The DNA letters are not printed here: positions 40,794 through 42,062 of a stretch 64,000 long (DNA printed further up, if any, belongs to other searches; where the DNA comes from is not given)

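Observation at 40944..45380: Three uncharacterised envelope-protein genes spliced into a tightly coupled isoprenoid/purine gene array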

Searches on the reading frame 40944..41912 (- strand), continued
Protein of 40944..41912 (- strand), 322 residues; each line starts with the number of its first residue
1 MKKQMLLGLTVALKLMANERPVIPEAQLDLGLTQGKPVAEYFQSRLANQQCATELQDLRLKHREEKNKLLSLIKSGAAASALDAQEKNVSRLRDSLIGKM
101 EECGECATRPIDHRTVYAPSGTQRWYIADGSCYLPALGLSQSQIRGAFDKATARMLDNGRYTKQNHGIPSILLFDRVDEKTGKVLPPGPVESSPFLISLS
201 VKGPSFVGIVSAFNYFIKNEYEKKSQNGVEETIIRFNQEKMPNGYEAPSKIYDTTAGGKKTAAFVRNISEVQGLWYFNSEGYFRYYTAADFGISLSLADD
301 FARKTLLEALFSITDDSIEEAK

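Call 56: list_cluster_members(proteins=[P0186, P0190, P0195, P0196, P0201, P0206, P0208, P0212, P0220, P0226])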
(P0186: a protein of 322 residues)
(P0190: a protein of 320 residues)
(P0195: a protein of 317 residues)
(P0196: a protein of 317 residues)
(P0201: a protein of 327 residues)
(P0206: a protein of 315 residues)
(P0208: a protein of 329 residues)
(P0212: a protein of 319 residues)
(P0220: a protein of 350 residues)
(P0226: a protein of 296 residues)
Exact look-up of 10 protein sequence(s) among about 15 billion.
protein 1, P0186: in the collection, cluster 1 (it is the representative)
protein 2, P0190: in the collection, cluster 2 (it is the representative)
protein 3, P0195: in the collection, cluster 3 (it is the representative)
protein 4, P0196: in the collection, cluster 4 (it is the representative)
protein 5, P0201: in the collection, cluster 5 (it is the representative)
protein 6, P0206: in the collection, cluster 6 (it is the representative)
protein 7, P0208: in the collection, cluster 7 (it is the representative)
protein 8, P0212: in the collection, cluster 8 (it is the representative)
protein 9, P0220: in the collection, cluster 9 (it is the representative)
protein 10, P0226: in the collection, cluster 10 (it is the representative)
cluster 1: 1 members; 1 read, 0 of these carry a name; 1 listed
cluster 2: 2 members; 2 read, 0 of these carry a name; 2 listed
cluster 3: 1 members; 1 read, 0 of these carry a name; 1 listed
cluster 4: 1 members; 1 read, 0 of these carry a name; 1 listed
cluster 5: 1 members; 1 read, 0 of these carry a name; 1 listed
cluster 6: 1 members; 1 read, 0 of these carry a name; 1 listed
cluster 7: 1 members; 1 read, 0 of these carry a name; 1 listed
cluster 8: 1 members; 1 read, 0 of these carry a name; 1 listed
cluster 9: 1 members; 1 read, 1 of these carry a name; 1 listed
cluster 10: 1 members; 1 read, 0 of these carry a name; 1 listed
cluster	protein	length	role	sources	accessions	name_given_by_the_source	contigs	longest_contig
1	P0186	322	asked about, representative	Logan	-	-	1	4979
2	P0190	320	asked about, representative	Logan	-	-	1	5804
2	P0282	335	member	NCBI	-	-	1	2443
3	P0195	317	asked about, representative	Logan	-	-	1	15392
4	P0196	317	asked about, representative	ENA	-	-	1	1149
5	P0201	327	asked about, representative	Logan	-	-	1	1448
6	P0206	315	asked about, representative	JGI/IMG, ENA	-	-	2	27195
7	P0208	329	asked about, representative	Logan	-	-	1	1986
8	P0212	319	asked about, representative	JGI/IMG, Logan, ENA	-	-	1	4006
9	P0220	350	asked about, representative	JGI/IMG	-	hypothetical protein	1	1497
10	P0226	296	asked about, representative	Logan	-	-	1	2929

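Call 65: search_protein_families(library=padloc, proteins=[window:40944-41912:-], max_evalue=0.01)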
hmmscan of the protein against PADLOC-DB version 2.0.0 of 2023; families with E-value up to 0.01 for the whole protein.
window:40944-41912:- (322 aa): 0 families

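Call 67: find_encoding_contigs(protein=P0240, flank=9000, max_places=1)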
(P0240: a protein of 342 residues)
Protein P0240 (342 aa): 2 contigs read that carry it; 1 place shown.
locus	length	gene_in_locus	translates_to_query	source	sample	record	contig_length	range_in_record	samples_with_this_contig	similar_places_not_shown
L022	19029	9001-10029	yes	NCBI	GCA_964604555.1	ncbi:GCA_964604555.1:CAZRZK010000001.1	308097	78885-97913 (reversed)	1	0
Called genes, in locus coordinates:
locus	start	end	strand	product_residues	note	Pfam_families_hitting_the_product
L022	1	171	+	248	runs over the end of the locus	PF12895:ANAPC3, PF00515:TPR_1, PF07719:TPR_2 (weak), PF13181:TPR_8 (weak), PF13432:TPR_16 (weak), PF23914:TPR_CcmH_CycH, PF12895:ANAPC3 (weak), PF21033:RMD1-3, +14 more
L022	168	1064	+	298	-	-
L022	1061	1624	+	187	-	-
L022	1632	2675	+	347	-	PF00478:IMPDH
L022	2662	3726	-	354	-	PF00535:Glycos_transf_2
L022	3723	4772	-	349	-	PF13524:Glyco_trans_1_2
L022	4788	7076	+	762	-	-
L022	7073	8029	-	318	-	PF00892:EamA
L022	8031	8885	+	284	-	PF00756:Esterase (weak), PF12146:Hydrolase_4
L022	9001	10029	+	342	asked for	-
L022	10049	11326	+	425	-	PF00206:Lyase_1, PF10397:ADSL_C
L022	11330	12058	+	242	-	PF01259:SAICAR_synt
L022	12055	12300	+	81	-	PF02700:PurS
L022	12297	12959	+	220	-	PF13507:GATase_5, PF01965:DJ-1_PfpI, PF07685:GATase_3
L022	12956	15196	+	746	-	PF18072:FGAR-AT_linker, PF00586:AIRS, PF02769:AIRS_C, PF00586:AIRS, PF02769:AIRS_C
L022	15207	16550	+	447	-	PF13522:GATase_6, PF13537:GATase_7, PF00156:Pribosyltran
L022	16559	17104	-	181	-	-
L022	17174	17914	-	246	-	-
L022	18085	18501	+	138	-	-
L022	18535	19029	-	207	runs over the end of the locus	-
